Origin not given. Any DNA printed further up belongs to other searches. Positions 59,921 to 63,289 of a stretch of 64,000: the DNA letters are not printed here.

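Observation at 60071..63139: Unusual architecture of the 1022-aa cytochrome: five sparse CxxCH motifs, duplicated CxxCH…SEW.xS unit, G/R/H-rich inserts encoded by near-repeated DNA, Ig-like C-terminus and a basic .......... tail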

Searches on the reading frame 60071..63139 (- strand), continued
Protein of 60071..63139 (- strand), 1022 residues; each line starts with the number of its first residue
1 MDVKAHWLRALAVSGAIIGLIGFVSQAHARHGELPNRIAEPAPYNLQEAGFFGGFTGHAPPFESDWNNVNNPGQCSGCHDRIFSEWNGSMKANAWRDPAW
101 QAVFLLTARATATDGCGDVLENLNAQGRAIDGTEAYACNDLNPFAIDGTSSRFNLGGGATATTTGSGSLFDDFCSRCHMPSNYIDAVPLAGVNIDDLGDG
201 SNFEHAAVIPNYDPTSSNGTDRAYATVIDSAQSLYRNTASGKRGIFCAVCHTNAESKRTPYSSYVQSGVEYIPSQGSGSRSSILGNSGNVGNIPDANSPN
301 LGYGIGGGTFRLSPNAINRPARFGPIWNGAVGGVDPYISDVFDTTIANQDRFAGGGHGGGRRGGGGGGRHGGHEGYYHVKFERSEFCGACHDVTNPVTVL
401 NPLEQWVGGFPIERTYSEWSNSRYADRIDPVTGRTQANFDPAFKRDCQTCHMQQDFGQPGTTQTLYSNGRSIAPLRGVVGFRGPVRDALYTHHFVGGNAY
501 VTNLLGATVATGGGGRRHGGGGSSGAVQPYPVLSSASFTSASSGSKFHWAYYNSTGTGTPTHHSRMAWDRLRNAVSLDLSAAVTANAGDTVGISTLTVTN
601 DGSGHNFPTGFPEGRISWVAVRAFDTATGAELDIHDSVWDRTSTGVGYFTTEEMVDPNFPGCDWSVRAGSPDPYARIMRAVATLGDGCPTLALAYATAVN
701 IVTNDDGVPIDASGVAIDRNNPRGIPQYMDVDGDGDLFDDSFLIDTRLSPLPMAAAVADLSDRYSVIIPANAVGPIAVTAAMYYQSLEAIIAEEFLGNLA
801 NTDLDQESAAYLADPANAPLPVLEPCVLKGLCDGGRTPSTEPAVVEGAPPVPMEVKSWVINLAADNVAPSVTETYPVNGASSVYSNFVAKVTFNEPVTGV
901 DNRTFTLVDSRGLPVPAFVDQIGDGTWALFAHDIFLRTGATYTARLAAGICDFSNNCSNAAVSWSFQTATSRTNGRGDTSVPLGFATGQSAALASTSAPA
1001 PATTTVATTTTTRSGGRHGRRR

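Call 27: search_protein_representatives(protein=window:60071-63139:-)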
Query: 1022 residues. Proteins with E-value up to 0.001 (for the whole library): 1212; up to 1e-10: 391; up to 1e-30: 79. The best 150 are listed.
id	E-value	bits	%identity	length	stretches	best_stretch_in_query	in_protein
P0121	6.0e-281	951.4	54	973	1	18-982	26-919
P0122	3.5e-263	892.6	55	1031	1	32-1000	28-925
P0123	4.0e-198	677.2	52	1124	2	7-883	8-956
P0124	1.5e-197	675.3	53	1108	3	218-878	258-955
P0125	1.5e-194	665.4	56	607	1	320-971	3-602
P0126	1.8e-173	595.6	63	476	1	372-860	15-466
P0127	4.2e-141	488.5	54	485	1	489-986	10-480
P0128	6.3e-117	408.4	50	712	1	9-515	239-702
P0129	2.4e-111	389.9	56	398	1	621-1001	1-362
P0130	1.2e-96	341.3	58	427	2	563-757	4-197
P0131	7.8e-85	302.2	52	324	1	421-755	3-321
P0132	4.1e-80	286.5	57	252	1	578-844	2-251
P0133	8.7e-78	278.8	47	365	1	8-402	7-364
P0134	6.5e-76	272.6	53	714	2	405-698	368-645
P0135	2.3e-73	264.2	53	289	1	702-987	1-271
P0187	1.2e-33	132.7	42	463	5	373-507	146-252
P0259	1.8e-22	95.7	42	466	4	361-508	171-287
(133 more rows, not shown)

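Call 29: predict_structure(alignment_id=A1)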
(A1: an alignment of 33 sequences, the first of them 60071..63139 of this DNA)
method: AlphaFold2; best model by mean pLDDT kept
length: 1022 residues; sequences in the alignment: 33
mean_pLDDT: 46.8   pTM: 0.44
mean pLDDT of the five models: 46.8, 45.0, 44.6, 43.4, 42.4
residues with pLDDT >= 90: 112; 70-90: 143; 50-70: 79; < 50: 688
segments of 3 or more residues with pLDDT < 50: 26-566, 603-614, 691-699, 717-719, 722-724, 735-753, 787-848, 988-1022
pLDDT, mean of each block of 10 residues (from residue 1): 65 80 53 25 25 27 34 32 27 28 29 34 29 33 42 38 37 27 31 40 34 28 23 27 24 21 23 27 33 25 20 24 24 39 37 27 25 23 23 24 28 23 29 33 24 25 29 28 27 23 23 28 25 27 41 36 48 78 91 89 36 60 90 93 86 77 70 75 54 35 60 65 54 47 38 67 93 91 63 32 35 39 34 39 48 87 81 90 84 92 94 90 90 82 95 88 92 69 64 29 27 27 25
secondary structure, 60 per line:
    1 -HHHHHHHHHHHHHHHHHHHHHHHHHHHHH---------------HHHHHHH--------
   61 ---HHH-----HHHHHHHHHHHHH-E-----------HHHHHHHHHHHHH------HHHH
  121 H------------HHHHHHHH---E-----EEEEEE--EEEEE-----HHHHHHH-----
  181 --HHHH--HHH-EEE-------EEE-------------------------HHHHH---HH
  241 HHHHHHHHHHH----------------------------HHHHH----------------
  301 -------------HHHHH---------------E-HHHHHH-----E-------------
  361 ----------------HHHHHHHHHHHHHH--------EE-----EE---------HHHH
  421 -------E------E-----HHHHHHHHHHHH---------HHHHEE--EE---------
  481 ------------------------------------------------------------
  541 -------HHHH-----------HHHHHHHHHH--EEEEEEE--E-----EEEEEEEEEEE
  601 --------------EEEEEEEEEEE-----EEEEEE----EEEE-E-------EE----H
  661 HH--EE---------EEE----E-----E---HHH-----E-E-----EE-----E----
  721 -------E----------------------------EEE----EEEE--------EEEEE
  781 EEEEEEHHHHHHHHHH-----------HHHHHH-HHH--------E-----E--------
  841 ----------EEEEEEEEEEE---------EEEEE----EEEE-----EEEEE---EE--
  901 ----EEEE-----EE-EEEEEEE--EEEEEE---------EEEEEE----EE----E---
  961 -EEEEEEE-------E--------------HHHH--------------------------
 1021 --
elements in order (helices of 4 or more, strands of 3 or more residues): H2-30 H46-52 H72-84 H98-110 H117-121 H134-141 E151-156 E159-163 H169-175 H183-186 E193-195 E203-205 H231-235 H239-251 H280-284 H314-318 H336-341 H377-390 H417-420 H441-452 H462-465 H548-551 H563-572 E575-581 E590-600 E615-625 E631-636 E641-644 E676-678 E757-759 E764-767 E776-786 H787-796 H808-813 E851-861 E871-875 E880-883 E889-893 E905-908 E917-923 E926-931 E941-946 E962-968 H991-994

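Call 35: search_solved_structures(query=A1, max_evalue=10, show_alignments=4)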
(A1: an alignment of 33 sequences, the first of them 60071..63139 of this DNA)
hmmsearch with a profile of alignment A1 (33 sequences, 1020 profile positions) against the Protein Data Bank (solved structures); distinct sequences matched with E-value up to 10: 2.
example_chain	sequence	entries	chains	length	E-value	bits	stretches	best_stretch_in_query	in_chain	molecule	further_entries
5ze8_A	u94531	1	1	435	0.088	13.9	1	67-88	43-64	cytochrome c552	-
4oju_A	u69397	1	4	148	0.2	12.8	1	800-885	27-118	hypothetical leucine rich repeat protein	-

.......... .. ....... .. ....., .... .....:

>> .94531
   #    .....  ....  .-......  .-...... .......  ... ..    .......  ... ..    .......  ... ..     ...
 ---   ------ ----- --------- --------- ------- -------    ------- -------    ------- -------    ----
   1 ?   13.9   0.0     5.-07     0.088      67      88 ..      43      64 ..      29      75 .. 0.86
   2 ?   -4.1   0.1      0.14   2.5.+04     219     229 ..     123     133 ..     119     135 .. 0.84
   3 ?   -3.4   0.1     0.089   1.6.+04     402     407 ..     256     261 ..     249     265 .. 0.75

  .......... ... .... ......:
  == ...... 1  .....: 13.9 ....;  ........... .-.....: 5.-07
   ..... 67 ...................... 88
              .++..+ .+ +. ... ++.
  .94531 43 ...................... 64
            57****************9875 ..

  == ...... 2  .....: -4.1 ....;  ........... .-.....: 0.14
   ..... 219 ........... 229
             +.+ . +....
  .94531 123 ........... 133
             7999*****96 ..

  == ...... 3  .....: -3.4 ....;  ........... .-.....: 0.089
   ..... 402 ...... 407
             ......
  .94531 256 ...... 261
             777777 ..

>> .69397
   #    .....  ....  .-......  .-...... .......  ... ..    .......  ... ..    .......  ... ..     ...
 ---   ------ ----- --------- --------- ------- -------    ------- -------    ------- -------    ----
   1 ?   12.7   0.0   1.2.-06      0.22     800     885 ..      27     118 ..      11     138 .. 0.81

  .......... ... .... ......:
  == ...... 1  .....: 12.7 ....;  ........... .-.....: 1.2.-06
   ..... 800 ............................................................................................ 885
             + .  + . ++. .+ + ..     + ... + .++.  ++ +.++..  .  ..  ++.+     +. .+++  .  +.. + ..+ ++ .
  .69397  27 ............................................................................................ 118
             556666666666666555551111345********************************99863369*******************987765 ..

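Call 48: fold_search(model_id=the predicted structure, library=pdb)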
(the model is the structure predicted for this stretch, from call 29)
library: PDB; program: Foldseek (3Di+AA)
matches with E <= 10: 870; with E <= 0.001: 24
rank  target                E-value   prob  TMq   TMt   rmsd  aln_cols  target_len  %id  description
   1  8q00_A                1.2e-04  1.00  0.09  0.28   3.0       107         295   18  TssM-Ub-PA complex - A USP-like DUB from B. pseudomallei (193-430) reacted with Ub-PA (released 2023-12-13)
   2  8q00_C                1.3e-04  1.00  0.09  0.28   3.9       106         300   19  TssM-Ub-PA complex - A USP-like DUB from B. pseudomallei (193-430) reacted with Ub-PA (released 2023-12-13)
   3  4qrb                  1.4e-04  1.00  0.08  0.22   3.4       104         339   23  Structure and specificity of L-D-Transpeptidase from Mycobacterium tuberculosis and antibiotic resistance: Calcium bindi (released 2015-12-23)
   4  8pxy_A                1.5e-04  1.00  0.08  0.22   3.2       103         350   22  Crystal structure of the transpeptidase LdtMt2 C354S mutant from Mycobacterium tuberculosis in complex with natural su (released 2024-08-07)
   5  8a1m_A                1.6e-04  1.00  0.08  0.23   3.3       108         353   22  Crystal structure of the transpeptidase LdtMt2 from Mycobacterium tuberculosis in complex with maleimide analogue 4 (released 2023-06-14)
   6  3bc9_A                1.9e-04  1.00  0.09  0.15   2.4       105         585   15  Alpha-amylase B in complex with acarbose (released 2008-04-22)
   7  5uwv_C                2.0e-04  1.00  0.08  0.22   3.2       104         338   22  Crystal structure of Mycobacterium abscessus L,D-transpeptidase 2 (released 2017-08-16)
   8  8a1l_A                2.0e-04  1.00  0.08  0.22   3.7       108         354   23  Crystal structure of the transpeptidase LdtMt2 from Mycobacterium tuberculosis in complex with alpha-chloro ketone 2 (released 2023-06-14)
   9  4uj6                  2.2e-04  1.00  0.09  0.12   3.0       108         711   21  Structure of surface layer protein SbsC, domains 1-6 (released 2016-04-27)
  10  4uic                  2.3e-04  1.00  0.09  0.12   3.0       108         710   21  Crystal structure of the S-layer protein rSbsC(31-844) (released 2016-04-13)
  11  4qr7                  2.4e-04  1.00  0.08  0.21   3.6       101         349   24  Structure and specificity of L-D-Transpeptidase from Mycobacterium tuberculosis and antibiotic resistance: Calcium bindi (released 2015-07-29)
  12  5du7_A                2.7e-04  1.00  0.08  0.21   3.7       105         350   23  Crystal structure of ldtMt2 at 1.79 Angstrom resolution (released 2016-09-28)
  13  5dcc_A                2.9e-04  1.00  0.08  0.21   3.8       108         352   22  X-RAY CRYSTAL STRUCTURE OF a TEBIPENEM ADDUCT OF L,D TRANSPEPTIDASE 2 FROM MYCOBACTERIUM TUBERCULOSIS (released 2016-09-28)
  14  4hu2                  3.0e-04  1.00  0.08  0.36   3.3       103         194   21  Crystal structure of LdtMt2, a L,D-transpeptidase from Mycobacterium tuberculosis: domain A and B (released 2012-12-12)
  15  5uwv_D                3.2e-04  1.00  0.08  0.22   3.3       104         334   24  Crystal structure of Mycobacterium abscessus L,D-transpeptidase 2 (released 2017-08-16)
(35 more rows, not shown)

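Call 67: search_solved_structures(query=P0187, max_evalue=1, show_alignments=3)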
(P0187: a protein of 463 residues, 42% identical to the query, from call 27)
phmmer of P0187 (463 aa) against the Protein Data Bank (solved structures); distinct sequences matched with E-value up to 1: 9.
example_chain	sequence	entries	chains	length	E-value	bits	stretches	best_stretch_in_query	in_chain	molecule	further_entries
5ze8_A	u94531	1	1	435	1.4e-13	53.6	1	30-402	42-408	cytochrome c552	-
9wt8_A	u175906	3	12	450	1.1e-06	30.9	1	281-384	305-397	Cytochrome c,Multiheme cytochrome c selenoprotein (MccSep)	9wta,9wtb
9wt9_A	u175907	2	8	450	1.2e-06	30.8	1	281-384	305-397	Cytochrome c,Multiheme cytochrome c selenoprotein mutant (MccSep U325A) | Cytochrome c,Multiheme cytochrome c selenoprotein (MccSep)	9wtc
6i5b_A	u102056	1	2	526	0.16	13.9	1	20-56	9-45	Uncharacterized protein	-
5kay_A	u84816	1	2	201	0.69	11.8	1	105-149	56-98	Spelter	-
9m68_F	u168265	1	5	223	0.73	11.7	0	105-149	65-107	Flagellar hook-associated protein 3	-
2d4x_A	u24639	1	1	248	0.89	11.4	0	105-149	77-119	Flagellar hook-associated protein 3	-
28pb_A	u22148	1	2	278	0.94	11.3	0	30-116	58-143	Cytochrome c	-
2xiw_A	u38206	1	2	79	0.97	11.3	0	86-130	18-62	DNA-BINDING PROTEIN 7D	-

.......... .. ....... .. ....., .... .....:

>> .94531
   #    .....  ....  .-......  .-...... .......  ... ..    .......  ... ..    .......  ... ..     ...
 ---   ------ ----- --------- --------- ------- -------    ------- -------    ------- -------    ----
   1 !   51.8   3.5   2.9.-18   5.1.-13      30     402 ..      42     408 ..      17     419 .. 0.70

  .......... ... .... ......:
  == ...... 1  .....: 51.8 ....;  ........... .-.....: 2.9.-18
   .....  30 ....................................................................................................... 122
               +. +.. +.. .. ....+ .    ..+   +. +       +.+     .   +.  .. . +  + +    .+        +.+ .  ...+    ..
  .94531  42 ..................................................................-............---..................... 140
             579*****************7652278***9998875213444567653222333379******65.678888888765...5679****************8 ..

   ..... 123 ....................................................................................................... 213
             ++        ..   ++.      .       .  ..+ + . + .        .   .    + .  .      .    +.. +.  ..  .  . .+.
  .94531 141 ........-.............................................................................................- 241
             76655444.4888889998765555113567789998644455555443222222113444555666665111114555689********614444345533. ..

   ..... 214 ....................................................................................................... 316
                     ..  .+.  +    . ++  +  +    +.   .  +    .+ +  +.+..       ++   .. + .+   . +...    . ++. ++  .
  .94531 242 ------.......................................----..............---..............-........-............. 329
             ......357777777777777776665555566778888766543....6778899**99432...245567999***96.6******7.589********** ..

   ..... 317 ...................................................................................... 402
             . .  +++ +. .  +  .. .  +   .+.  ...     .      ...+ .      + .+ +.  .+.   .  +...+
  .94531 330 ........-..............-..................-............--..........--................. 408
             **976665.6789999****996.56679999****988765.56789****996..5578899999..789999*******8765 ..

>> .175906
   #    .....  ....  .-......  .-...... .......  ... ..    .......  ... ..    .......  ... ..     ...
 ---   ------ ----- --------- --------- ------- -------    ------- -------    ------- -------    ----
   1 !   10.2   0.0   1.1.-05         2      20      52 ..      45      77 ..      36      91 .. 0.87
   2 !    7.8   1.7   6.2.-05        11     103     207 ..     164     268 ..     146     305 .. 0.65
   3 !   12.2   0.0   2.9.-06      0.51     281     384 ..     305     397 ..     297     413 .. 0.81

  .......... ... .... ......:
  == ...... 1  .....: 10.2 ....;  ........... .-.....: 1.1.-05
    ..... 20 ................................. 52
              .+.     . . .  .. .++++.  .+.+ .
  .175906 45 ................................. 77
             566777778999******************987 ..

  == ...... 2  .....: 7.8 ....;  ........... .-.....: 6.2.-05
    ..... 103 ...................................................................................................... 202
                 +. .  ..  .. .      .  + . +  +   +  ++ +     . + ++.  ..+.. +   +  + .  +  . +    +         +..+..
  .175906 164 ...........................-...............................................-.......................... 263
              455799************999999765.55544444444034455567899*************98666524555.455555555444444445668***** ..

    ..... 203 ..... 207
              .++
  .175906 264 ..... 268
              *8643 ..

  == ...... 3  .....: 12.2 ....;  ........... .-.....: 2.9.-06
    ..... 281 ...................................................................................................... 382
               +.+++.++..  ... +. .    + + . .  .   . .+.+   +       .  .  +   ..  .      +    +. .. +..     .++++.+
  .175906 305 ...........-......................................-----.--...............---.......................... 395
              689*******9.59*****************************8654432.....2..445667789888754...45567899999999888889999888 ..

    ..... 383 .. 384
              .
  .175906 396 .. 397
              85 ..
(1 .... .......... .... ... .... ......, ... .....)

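Call 79: search_protein_families(library=ncbifam, proteins=[P0187, P0259], max_evalue=0.01)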
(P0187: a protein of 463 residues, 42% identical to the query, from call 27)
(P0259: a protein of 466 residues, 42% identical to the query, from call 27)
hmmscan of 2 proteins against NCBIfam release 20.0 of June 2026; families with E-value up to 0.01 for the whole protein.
P0187 (463 aa): 4 families
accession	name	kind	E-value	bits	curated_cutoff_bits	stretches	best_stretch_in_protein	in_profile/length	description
NF040886.1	cyt_C_like_Sec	equivalog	2.4e-21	75.8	250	3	278-401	292-403/423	multiheme c-type cytochrome (seleno)protein ExtKL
TIGR03153.1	cytochr_NrfH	equivalog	7.4e-07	29.3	134.2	1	12-86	10-64/138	cytochrome c nitrite reductase small subunit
NF041198.1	UshA_like_PCGU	equivalog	0.00019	20.1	275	1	23-115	401-481/519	UshA-like (seleno)protein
NF045529.2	Heimdall-CTERM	domain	0.0031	17.8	24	1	442-463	2-23/26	Heimdall-CTERM domain-containing surface protein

P0259 (466 aa): 10 families
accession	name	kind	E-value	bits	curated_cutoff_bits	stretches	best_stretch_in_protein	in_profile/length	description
NF040886.1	cyt_C_like_Sec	equivalog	5.2e-15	55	250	1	57-237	45-252/423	multiheme c-type cytochrome (seleno)protein ExtKL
NF041198.1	UshA_like_PCGU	equivalog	2.8e-08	32.8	275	1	52-152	403-488/519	UshA-like (seleno)protein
NF043010.1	Cyt554_Nsmonas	equivalog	7e-05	22.3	400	1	41-144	15-116/238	cytochrome c-550 CycA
TIGR03508.1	decahem_SO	subfamily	0.00012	21.7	192.2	1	103-248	4-114/258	DmsE family decaheme c-type cytochrome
TIGR03507.1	decahem_SO1788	subfamily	0.00019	20.1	209.3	0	56-119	268-312/672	OmcA/MtrC family decaheme c-type cytochrome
NF008339.0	PRK11125.1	equivalog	0.00059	18.6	595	1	215-255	273-313/487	ammonia-forming cytochrome c nitrite reductase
NF040967.1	cytc_ExtN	equivalog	0.00066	18.6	200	0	220-255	173-209/415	selenite/tellurite reduction operon c-type cytochrome ExtN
NF040968.1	FeS_ExtO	equivalog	0.0007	18.5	200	0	220-255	173-209/416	selenite/tellurite reduction operon b-type cytochrome iron-sulfur cluster-binding subunit ExtO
TIGR03152.1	cyto_c552_HCOOH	exception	0.0056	15.5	692.5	1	215-255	231-271/441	ammonia-forming nitrite reductase cytochrome c552 subunit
TIGR03153.1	cytochr_NrfH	equivalog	0.0089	16.1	134.2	0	185-237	19-61/138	cytochrome c nitrite reductase small subunit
